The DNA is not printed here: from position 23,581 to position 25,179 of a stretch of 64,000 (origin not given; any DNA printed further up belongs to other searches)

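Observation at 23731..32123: Five tandem Tat-exported Gfo/Idh/MocA oxidoreductases plus a xylose-isomerase-fold lipoprotein: candidate periplasmic oxidation/elimination glycoside-cleaving system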

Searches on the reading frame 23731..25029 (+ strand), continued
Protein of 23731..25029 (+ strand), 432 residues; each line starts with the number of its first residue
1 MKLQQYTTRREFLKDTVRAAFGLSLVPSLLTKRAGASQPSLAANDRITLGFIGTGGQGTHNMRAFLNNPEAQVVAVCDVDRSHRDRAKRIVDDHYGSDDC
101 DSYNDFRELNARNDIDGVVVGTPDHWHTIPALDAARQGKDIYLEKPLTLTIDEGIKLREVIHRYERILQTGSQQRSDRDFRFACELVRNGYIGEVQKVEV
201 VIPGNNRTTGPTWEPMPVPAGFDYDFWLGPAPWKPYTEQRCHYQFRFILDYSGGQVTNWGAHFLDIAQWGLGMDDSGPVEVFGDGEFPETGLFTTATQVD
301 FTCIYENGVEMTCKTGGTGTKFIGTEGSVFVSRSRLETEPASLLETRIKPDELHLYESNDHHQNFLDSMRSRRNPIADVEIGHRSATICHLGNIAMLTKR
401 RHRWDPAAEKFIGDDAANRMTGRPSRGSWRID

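Call 30: find_encoding_contigs(protein=P0093, flank=10000, max_places=3)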
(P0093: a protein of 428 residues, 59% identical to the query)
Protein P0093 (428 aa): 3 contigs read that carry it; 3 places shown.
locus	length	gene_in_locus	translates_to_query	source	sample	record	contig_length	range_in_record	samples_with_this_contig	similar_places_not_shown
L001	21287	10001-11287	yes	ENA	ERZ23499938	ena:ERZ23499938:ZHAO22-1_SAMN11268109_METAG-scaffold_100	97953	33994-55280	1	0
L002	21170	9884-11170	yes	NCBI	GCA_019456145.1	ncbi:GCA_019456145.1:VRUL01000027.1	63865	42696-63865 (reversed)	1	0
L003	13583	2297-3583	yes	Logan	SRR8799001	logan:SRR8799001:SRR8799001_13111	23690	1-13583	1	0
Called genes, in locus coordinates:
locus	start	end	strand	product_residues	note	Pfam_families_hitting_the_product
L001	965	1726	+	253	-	PF00691:OmpA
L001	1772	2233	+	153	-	PF00334:NDK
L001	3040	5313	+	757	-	-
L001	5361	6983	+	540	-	PF05572:Peptidase_M43 (weak)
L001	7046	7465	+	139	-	-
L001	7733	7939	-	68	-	-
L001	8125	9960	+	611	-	PF14100:DUF6807, PF06439:3keto-disac_hyd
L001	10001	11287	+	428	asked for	PF01408:GFO_IDH_MocA, PF19051:GFO_IDH_MocA_C2, PF22725:GFO_IDH_MocA_C3 (faint)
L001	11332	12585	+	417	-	PF14100:DUF6807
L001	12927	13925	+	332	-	PF01261:AP_endonuc_2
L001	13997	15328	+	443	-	PF01408:GFO_IDH_MocA, PF19051:GFO_IDH_MocA_C2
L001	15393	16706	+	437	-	PF01408:GFO_IDH_MocA, PF19051:GFO_IDH_MocA_C2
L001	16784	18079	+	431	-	PF01408:GFO_IDH_MocA, PF22725:GFO_IDH_MocA_C3 (faint), PF19051:GFO_IDH_MocA_C2, PF02894:GFO_IDH_MocA_C (faint)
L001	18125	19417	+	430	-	PF01408:GFO_IDH_MocA, PF19051:GFO_IDH_MocA_C2, PF22725:GFO_IDH_MocA_C3 (weak)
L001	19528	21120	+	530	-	PF06283:ThuA, PF13646:HEAT_2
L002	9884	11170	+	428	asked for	PF01408:GFO_IDH_MocA, PF19051:GFO_IDH_MocA_C2, PF22725:GFO_IDH_MocA_C3 (faint)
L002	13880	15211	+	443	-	PF01408:GFO_IDH_MocA, PF19051:GFO_IDH_MocA_C2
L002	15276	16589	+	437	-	PF01408:GFO_IDH_MocA, PF19051:GFO_IDH_MocA_C2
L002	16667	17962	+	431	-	PF01408:GFO_IDH_MocA, PF22725:GFO_IDH_MocA_C3 (faint), PF19051:GFO_IDH_MocA_C2, PF02894:GFO_IDH_MocA_C (faint)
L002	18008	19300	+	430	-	PF01408:GFO_IDH_MocA, PF19051:GFO_IDH_MocA_C2, PF22725:GFO_IDH_MocA_C3 (weak)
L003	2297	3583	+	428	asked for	PF01408:GFO_IDH_MocA, PF19051:GFO_IDH_MocA_C2, PF22725:GFO_IDH_MocA_C3 (faint)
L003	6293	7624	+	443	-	PF01408:GFO_IDH_MocA, PF19051:GFO_IDH_MocA_C2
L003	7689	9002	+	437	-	PF01408:GFO_IDH_MocA, PF19051:GFO_IDH_MocA_C2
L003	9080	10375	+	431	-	PF01408:GFO_IDH_MocA, PF22725:GFO_IDH_MocA_C3 (faint), PF19051:GFO_IDH_MocA_C2, PF02894:GFO_IDH_MocA_C (faint)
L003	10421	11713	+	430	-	PF01408:GFO_IDH_MocA, PF19051:GFO_IDH_MocA_C2, PF22725:GFO_IDH_MocA_C3 (weak)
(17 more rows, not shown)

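Call 59: predict_structure(alignment_id=A3)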
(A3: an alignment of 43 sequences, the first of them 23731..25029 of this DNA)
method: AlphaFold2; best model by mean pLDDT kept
length: 432 residues; sequences in the alignment: 43
mean_pLDDT: 83.0   pTM: 0.82
mean pLDDT of the five models: 83.0, 81.9, 80.9, 80.5, 79.7
residues with pLDDT >= 90: 252; 70-90: 85; 50-70: 45; < 50: 50
segments of 3 or more residues with pLDDT < 50: 1-11, 13-39, 244-252
pLDDT, mean of each block of 10 residues (from residue 1): 40 46 32 34 80 91 96 96 97 97 96 97 79 96 77 92 94 84 98 98 70 80 82 75 48 65 91 93 83 67 97 94 99 96 97 91 94 90 89 91 97 95 70 57
secondary structure, 60 per line:
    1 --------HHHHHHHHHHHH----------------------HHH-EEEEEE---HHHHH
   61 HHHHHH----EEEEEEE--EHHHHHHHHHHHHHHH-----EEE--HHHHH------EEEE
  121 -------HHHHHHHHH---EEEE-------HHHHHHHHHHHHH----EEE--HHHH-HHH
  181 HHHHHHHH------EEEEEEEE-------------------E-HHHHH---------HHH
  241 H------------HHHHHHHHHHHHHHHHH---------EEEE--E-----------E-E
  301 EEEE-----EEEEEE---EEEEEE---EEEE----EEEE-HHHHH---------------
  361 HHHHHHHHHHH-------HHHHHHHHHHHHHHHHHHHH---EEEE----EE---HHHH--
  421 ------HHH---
elements in order: H9-20 E47-52 H56-66 E71-77 H81-95 E101-103 H106-110 E117-120 H128-136 E140-143 H151-163 E168-170 H173-176 H178-188 E195-202 H224-228 H238-241 H254-270 E280-283 E300-304 E310-315 E319-324 E328-331 E336-339 H341-345 H361-371 H379-398 E402-405 H415-418

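Call 63: fold_search(model_id=the predicted structure, library=pdb)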
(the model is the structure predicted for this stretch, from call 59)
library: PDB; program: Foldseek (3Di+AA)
matches with E <= 10: 1790; with E <= 0.001: 385
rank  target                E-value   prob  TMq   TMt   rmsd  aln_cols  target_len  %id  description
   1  8tdf_A                2.2e-23  1.00  0.75  0.72   3.3       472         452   20  Structure of Alistipes sp. Glucoside-3-dehydrogenase AL3 (released 2024-06-12)
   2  8tdh_A                7.7e-22  1.00  0.72  0.69   4.0       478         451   21  Structure of trehalose bound Alistipes sp. Glucoside-3-dehydrogenase AL3 (released 2024-06-19)
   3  9m3d_A                7.3e-21  1.00  0.60  0.73   6.2       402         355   19  Crystal structure of the DgpA1 protein from W974-1 substrate free form (released 2026-03-04)
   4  9m3d_B                6.9e-20  1.00  0.60  0.72   6.0       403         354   19  Crystal structure of the DgpA1 protein from W974-1 substrate free form (released 2026-03-04)
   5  9m3d_C                7.7e-20  1.00  0.61  0.73   5.8       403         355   19  Crystal structure of the DgpA1 protein from W974-1 substrate free form (released 2026-03-04)
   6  9m3d_F                7.7e-20  1.00  0.60  0.72   6.2       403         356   19  Crystal structure of the DgpA1 protein from W974-1 substrate free form (released 2026-03-04)
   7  3ezy_A                1.3e-19  1.00  0.56  0.70   8.1       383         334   21  Crystal structure of probable dehydrogenase TM_0414 from Thermotoga maritima (released 2009-01-13)
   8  9m3d_E                2.5e-19  1.00  0.59  0.72   6.1       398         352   20  Crystal structure of the DgpA1 protein from W974-1 substrate free form (released 2026-03-04)
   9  6z3b_A                4.0e-19  1.00  0.57  0.65   8.3       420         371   15  Low resolution structure of RgNanOx (released 2020-07-22)
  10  6z3b_B                4.3e-19  1.00  0.57  0.67   8.2       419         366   16  Low resolution structure of RgNanOx (released 2020-07-22)
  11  3ezy_B                4.8e-19  1.00  0.55  0.70   8.1       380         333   20  Crystal structure of probable dehydrogenase TM_0414 from Thermotoga maritima (released 2009-01-13)
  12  3ezy_D                5.1e-19  1.00  0.54  0.68   8.1       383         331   21  Crystal structure of probable dehydrogenase TM_0414 from Thermotoga maritima (released 2009-01-13)
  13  6o15_A                7.3e-19  1.00  0.59  0.71   5.7       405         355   15  Crystal structure of a putative oxidoreductase YjhC from Escherichia coli in complex with NAD(H) (released 2019-11-27)
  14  3e18_A                9.8e-19  1.00  0.59  0.71   9.0       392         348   20  CRYSTAL STRUCTURE OF NAD-BINDING PROTEIN FROM Listeria innocua (released 2008-08-12)
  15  9m37_A                1.0e-18  1.00  0.57  0.73   5.6       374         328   18  Crystal structure of the DgpA2 protein from P581a bound to homoorientin (released 2026-03-04)
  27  8tdi_G                5.1e-18  1.00  0.60  0.66   7.5       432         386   19  Structure of P2B11 Glucuronide-3-dehydrogenase (released 2024-06-12)
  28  8tdi_A                5.1e-18  1.00  0.60  0.67   7.5       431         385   20  Structure of P2B11 Glucuronide-3-dehydrogenase (released 2024-06-12)
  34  8tdi_E                7.3e-18  1.00  0.59  0.67   6.9       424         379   19  Structure of P2B11 Glucuronide-3-dehydrogenase (released 2024-06-12)
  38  8tdi_H                8.3e-18  1.00  0.59  0.67   7.3       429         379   19  Structure of P2B11 Glucuronide-3-dehydrogenase (released 2024-06-12)
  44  8tdi_C                1.2e-17  1.00  0.60  0.68   6.7       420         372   18  Structure of P2B11 Glucuronide-3-dehydrogenase (released 2024-06-12)
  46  8tdi_D                1.3e-17  1.00  0.59  0.66   7.2       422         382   18  Structure of P2B11 Glucuronide-3-dehydrogenase (released 2024-06-12)
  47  8tdi_I                1.3e-17  1.00  0.60  0.67   7.3       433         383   18  Structure of P2B11 Glucuronide-3-dehydrogenase (released 2024-06-12)
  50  8tdi_K                1.4e-17  1.00  0.58  0.66   6.6       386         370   19  Structure of P2B11 Glucuronide-3-dehydrogenase (released 2024-06-12)
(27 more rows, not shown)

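Call 79: find_encoding_contigs(protein=P0041, flank=10000, max_places=1)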
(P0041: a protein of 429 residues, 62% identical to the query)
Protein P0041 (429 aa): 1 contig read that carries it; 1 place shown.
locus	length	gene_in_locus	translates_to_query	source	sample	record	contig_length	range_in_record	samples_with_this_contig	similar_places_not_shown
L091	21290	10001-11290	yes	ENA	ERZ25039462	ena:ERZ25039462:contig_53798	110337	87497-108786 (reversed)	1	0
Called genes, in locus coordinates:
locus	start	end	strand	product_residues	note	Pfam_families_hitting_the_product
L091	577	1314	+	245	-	-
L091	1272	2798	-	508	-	PF01590:GAF, PF13185:GAF_2, PF13492:GAF_3 (weak), PF00158:Sigma54_activat, PF14532:Sigma54_activ_2, PF18024:HTH_50 (faint), PF25601:AAA_lid_14, PF02954:HTH_8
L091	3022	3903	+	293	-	PF04055:Radical_SAM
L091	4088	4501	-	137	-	-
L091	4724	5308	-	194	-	-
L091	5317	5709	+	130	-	-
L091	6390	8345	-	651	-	PF26549:Tricorn_N (weak), PF02129:Peptidase_S15, PF12146:Hydrolase_4 (faint), PF20434:BD-FAE, PF00326:Peptidase_S9, PF01738:DLH, PF12697:Abhydrolase_6 (weak), PF00756:Esterase (weak), +2 more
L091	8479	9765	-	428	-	-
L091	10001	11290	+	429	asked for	PF22725:GFO_IDH_MocA_C3 (faint), PF01408:GFO_IDH_MocA, PF19051:GFO_IDH_MocA_C2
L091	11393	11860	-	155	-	PF08480:Disaggr_assoc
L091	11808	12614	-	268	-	PF07676:PD40 (weak)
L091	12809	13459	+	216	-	-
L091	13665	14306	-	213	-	PF05050:Methyltransf_21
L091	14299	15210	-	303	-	PF13489:Methyltransf_23, PF07021:MetW (weak), PF08241:Methyltransf_11, PF08242:Methyltransf_12, PF13649:Methyltransf_25, PF13847:Methyltransf_31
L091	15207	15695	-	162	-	-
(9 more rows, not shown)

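Call 80: find_encoding_contigs(protein=P0053, flank=10000, max_places=1)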
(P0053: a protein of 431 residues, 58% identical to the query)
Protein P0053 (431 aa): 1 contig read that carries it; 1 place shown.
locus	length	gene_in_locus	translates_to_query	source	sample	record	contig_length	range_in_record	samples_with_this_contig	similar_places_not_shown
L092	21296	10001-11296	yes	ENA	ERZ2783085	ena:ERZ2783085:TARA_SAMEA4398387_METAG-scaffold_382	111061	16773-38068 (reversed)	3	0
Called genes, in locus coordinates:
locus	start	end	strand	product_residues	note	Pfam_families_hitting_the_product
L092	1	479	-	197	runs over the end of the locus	PF02660:G3P_acyltransf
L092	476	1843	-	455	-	PF00009:GTP_EFTU (weak), PF00071:Ras (faint), PF01926:MMR_HSR1, PF02421:FeoB_N (weak), PF00009:GTP_EFTU, PF01926:MMR_HSR1, PF02421:FeoB_N, PF14714:KH_dom-like, +3 more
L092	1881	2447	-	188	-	PF01066:CDP-OH_P_transf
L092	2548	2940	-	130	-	PF00072:Response_reg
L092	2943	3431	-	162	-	-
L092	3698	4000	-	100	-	PF09335:VTT_dom (weak)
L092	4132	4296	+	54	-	-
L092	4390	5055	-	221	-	PF06439:3keto-disac_hyd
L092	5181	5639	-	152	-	PF00903:Glyoxalase, PF13468:Glyoxalase_3 (faint), PF22677:Ble-like_N (faint), PF13669:Glyoxalase_4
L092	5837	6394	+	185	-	PF01325:Fe_dep_repress (faint), PF02742:Fe_dep_repr_C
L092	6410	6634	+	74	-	PF04023:FeoA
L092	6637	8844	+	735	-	PF01926:MMR_HSR1, PF02421:FeoB_N, PF07670:Gate, PF07664:FeoB_C, PF07670:Gate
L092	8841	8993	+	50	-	PF12669:FeoB_associated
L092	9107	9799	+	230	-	PF13489:Methyltransf_23, PF00891:Methyltransf_2 (weak), PF01135:PCMT, PF01209:Ubie_methyltran, PF13847:Methyltransf_31, PF08241:Methyltransf_11, PF08242:Methyltransf_12, PF13649:Methyltransf_25, +4 more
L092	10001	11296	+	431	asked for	PF01408:GFO_IDH_MocA, PF22725:GFO_IDH_MocA_C3 (faint), PF19051:GFO_IDH_MocA_C2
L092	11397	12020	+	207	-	PF06439:3keto-disac_hyd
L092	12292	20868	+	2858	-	-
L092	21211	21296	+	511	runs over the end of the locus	-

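Call 81: find_encoding_contigs(protein=P0013, flank=10000, max_places=1)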
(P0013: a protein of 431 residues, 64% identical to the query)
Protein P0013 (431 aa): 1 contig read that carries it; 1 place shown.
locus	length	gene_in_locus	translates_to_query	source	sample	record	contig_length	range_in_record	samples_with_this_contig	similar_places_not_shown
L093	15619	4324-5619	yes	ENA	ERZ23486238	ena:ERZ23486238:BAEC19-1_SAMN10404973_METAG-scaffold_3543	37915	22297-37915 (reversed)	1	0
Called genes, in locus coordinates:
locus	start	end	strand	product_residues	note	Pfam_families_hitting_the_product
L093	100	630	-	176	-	-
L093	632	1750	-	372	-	-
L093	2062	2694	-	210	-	-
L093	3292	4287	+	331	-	PF01261:AP_endonuc_2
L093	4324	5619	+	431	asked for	PF01408:GFO_IDH_MocA, PF19051:GFO_IDH_MocA_C2, PF22725:GFO_IDH_MocA_C3 (faint)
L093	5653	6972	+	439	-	PF01408:GFO_IDH_MocA, PF19051:GFO_IDH_MocA_C2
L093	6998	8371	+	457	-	PF01408:GFO_IDH_MocA, PF19051:GFO_IDH_MocA_C2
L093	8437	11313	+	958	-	PF06283:ThuA, PF03130:HEAT_PBS (faint), PF13646:HEAT_2, PF00514:Arm (faint), PF02985:HEAT (faint), PF13646:HEAT_2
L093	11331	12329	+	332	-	-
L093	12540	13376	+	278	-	-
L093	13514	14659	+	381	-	PF06439:3keto-disac_hyd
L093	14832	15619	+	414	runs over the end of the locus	PF01408:GFO_IDH_MocA, PF22725:GFO_IDH_MocA_C3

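Call 91: search_protein_families(library=pfam, proteins=[L092:11397-12020:+, L093:3292-4287:+], max_evalue=0.001)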
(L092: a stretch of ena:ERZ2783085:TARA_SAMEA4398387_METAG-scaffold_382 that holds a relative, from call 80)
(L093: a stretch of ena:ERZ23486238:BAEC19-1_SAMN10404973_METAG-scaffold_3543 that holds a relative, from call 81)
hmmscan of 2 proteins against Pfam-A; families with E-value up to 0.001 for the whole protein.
L092:11397-12020:+ (207 aa): 1 family
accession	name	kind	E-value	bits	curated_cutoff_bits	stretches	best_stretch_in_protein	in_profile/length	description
PF06439.18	3keto-disac_hyd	-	9e-46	156.7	26.8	1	6-188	2-186/187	3-keto-disaccharide hydrolase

L093:3292-4287:+ (331 aa): 1 family
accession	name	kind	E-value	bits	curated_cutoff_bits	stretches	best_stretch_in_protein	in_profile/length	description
PF01261.30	AP_endonuc_2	-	6.2e-44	151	31.1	1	22-314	2-248/249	Xylose isomerase-like TIM barrel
